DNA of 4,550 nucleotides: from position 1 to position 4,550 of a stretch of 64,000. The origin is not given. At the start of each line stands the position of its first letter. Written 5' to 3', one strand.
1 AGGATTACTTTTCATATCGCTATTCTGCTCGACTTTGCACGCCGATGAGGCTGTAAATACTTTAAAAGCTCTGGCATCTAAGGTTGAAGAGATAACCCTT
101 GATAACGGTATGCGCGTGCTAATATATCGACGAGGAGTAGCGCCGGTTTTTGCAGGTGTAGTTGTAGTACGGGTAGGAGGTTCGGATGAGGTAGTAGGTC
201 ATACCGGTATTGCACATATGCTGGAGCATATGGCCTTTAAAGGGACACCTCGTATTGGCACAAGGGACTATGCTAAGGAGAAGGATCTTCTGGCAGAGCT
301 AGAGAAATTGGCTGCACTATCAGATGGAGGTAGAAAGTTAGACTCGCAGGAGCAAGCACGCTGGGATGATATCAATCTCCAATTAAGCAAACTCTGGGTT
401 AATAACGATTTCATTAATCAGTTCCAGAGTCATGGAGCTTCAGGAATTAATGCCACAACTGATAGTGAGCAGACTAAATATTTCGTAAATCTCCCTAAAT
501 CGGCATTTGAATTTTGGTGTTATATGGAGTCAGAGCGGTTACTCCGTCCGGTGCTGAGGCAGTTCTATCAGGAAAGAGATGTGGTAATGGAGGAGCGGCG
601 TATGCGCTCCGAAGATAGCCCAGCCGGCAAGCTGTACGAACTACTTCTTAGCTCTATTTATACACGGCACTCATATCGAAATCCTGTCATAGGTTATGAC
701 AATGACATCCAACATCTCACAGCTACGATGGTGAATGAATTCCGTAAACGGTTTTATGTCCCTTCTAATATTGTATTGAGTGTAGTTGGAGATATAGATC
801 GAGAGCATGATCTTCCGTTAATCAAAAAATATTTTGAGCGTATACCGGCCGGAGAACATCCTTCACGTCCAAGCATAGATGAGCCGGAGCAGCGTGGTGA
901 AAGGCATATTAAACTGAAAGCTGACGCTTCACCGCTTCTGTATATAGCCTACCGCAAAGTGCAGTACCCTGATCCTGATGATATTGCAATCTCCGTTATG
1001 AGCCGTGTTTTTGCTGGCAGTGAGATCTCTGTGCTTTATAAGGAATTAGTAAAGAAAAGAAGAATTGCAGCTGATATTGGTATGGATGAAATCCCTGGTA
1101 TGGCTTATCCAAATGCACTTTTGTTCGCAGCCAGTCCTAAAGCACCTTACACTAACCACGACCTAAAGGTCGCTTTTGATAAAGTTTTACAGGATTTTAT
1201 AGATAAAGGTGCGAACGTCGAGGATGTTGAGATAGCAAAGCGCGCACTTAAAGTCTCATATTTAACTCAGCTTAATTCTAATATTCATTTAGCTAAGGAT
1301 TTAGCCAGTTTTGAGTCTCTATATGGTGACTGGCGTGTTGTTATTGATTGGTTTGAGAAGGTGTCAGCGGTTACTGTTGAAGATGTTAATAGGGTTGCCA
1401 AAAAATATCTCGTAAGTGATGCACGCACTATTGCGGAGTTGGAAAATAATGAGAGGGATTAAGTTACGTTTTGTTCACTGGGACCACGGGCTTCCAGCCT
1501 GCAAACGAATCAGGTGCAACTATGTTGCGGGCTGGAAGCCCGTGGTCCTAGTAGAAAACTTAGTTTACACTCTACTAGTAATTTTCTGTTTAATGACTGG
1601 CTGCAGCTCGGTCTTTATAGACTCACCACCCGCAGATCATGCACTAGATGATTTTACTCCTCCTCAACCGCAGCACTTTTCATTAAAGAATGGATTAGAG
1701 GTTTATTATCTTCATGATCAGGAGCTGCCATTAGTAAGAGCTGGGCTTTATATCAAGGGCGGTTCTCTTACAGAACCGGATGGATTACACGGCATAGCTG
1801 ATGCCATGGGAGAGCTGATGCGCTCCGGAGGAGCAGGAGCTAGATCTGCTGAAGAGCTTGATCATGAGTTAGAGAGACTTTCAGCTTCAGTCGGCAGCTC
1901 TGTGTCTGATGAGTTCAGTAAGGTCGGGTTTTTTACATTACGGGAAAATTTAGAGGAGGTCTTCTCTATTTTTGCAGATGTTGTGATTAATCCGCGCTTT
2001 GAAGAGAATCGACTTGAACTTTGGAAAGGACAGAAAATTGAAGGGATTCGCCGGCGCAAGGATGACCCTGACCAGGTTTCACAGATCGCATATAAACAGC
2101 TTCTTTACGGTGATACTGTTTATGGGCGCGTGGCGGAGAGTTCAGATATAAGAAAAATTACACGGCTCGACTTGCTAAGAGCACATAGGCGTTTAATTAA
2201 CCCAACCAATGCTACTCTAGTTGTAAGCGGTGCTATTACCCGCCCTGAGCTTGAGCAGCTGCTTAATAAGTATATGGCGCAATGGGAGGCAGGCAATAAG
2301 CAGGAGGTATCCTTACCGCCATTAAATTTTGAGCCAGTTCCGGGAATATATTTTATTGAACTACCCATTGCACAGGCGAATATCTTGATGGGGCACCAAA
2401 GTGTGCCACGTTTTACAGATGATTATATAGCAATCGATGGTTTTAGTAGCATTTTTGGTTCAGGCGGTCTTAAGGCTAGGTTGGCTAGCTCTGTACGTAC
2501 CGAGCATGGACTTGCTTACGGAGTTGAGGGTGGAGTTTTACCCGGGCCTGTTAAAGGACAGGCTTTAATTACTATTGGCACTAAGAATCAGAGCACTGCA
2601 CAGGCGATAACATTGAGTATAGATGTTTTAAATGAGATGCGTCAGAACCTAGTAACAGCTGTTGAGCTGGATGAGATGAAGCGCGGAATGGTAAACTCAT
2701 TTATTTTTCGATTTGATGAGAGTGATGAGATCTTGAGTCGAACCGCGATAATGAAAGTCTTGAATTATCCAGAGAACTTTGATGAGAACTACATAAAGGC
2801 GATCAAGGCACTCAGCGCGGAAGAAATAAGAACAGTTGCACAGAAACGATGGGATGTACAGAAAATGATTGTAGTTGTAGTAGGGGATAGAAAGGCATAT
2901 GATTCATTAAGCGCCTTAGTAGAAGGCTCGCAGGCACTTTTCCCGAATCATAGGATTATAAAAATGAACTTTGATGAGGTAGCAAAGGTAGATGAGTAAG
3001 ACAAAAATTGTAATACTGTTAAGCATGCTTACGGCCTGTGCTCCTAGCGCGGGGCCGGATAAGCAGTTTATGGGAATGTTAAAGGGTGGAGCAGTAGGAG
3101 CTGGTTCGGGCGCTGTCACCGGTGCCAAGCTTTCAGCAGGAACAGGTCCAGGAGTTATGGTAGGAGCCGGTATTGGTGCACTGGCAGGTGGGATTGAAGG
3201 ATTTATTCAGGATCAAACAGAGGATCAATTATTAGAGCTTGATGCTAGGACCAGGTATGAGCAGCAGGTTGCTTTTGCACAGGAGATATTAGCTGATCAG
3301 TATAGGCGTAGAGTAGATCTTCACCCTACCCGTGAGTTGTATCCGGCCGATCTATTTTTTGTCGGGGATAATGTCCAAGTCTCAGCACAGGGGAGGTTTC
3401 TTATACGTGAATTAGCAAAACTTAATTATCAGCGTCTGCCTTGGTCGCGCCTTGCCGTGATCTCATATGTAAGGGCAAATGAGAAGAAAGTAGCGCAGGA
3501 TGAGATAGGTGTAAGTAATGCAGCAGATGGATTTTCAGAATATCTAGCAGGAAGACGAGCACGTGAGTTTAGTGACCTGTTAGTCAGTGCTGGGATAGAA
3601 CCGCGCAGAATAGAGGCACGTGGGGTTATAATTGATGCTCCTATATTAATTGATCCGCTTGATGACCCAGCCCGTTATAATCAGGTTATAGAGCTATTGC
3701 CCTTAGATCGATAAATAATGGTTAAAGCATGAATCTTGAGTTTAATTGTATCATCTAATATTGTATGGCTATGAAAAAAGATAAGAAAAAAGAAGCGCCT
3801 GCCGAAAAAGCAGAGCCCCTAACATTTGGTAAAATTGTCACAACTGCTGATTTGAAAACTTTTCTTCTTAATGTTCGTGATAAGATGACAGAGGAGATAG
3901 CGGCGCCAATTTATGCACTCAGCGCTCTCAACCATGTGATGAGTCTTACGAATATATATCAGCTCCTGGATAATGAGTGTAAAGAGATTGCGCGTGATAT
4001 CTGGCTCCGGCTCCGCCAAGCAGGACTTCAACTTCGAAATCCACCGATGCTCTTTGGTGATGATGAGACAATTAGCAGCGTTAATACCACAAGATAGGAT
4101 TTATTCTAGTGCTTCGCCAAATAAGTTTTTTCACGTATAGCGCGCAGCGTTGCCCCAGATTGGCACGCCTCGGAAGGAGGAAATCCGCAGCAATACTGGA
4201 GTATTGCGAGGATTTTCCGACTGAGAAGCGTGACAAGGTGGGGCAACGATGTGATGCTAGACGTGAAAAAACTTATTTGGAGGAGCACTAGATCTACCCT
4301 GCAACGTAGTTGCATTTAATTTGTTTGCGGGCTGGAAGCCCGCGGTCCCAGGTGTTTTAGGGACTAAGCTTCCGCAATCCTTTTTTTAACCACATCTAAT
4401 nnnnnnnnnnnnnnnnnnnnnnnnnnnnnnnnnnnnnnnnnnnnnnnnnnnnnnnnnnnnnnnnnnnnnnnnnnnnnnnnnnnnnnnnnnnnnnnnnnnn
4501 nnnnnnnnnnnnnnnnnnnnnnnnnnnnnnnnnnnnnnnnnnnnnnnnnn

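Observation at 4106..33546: Near-identical inverted copies of a 187-bp TIR element (MITE C) 29 kb apart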

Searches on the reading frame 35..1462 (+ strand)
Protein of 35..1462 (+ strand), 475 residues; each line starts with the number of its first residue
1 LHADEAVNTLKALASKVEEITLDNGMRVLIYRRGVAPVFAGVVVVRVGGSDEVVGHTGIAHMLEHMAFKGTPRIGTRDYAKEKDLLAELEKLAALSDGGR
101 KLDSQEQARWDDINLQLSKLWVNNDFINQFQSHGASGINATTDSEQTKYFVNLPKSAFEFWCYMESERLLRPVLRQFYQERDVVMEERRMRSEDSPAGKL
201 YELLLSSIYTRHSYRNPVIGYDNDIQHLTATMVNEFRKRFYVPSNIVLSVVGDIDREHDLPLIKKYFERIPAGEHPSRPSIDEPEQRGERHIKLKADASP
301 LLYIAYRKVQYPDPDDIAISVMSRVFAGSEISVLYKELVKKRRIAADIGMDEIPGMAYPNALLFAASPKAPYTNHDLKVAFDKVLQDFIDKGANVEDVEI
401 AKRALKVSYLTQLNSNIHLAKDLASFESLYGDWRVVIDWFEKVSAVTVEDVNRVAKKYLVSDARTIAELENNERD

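Call 14: search_protein_families(library=pfam, proteins=[window:35-1462:+])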
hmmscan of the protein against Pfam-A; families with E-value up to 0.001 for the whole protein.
window:35-1462:+ (475 aa): 2 families
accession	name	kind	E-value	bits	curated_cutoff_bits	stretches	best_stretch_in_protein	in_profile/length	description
PF05193.26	Peptidase_M16_C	-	4.1e-23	82.6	23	1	228-405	2-181/181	Peptidase M16 inactive domain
PF00675.25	Peptidase_M16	-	5.1e-12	46.4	22.3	2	42-81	16-55/149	Insulinase (Peptidase family M16)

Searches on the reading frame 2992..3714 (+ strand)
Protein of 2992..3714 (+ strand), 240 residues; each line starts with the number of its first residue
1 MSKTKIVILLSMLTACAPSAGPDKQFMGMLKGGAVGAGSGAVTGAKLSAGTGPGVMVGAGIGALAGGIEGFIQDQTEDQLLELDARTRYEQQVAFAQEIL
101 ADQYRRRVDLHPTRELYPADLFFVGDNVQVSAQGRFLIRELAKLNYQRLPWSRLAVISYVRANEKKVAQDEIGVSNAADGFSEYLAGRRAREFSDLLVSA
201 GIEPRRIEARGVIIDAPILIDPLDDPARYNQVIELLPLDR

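Call 14: search_protein_families(library=pfam, proteins=[window:2992-3714:+])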
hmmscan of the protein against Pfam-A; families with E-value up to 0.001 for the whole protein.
window:2992-3714:+ (240 aa): 1 family
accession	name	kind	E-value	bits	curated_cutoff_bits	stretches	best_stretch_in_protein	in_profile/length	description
PF13441.11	Gly-zipper_YMGG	-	0.00018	21.6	28.9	1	29-70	3-43/45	YMGG-like Gly-zipper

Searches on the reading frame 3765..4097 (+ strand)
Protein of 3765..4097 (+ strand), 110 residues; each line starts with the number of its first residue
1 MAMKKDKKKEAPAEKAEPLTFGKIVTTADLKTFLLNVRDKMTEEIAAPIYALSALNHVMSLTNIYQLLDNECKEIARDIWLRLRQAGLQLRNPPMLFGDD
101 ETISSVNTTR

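Call 14: search_protein_families(library=pfam, proteins=[window:3765-4097:+])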
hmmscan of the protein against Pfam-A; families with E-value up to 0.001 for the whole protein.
window:3765-4097:+ (110 aa): 0 families

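Call 21: find_encoding_contigs(protein=window:3765-4097:+, flank=10000, max_places=10)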
Protein window:3765-4097:+ (110 aa): 2 contigs read that carry it; 2 places shown.
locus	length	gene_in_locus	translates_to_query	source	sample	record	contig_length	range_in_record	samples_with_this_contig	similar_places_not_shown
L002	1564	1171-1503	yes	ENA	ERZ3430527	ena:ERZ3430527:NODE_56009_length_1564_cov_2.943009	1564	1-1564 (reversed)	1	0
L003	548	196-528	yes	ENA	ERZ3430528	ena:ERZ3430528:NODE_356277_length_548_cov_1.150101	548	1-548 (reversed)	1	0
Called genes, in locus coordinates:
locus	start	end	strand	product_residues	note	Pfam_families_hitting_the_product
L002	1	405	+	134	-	?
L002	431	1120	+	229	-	PF13441:Gly-zipper_YMGG (weak)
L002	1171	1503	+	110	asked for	-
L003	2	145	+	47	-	?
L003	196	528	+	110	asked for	-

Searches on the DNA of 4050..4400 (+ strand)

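Call 11: search_dna_similar(query=window:4106-4291:+, collection=plasmids, mode=distant, max_rows=40)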
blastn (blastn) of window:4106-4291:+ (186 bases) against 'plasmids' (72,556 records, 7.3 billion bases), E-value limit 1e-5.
No match.

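Call 65: search_rna_families(source=window, start=4050, end=4400, threshold=evalue, max_evalue=10)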
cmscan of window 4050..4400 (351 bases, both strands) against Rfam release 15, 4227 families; matches with E-value up to 10: 3.
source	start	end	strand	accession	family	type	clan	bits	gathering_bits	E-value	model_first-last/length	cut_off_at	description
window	4055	4089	+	RF01302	snoU36a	Gene; snRNA; snoRNA; CD-box;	CL00051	18.2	45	0.46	1-90/90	no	SnoRNA U36a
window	4055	4092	+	RF01277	snoU54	Gene; snRNA; snoRNA; CD-box;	CL00008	15.4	35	1.9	1-67/67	no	Small nucleolar RNA U54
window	4050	4132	-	RF02508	Atu_Ti4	Gene; sRNA;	-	13.1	40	6.4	1-83/107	3'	Rhizobiales sRNA Atu_Ti4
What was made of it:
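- On Known structured RNA family (Rfam): Only noise (E of 0.46 or worse, outside or at the edge of the element) appeared at E of 10 or below for 4050-4400 (call 65).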

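Call 66: search_dna_similar(query=window:4106-4291:+, collection=phages, mode=distant, max_evalue=0.01)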
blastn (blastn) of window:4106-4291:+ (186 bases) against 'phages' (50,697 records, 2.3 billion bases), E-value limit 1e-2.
No match.
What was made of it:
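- Tried and rejected: Plasmid and phage BLAST found no match (calls 11, 66).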
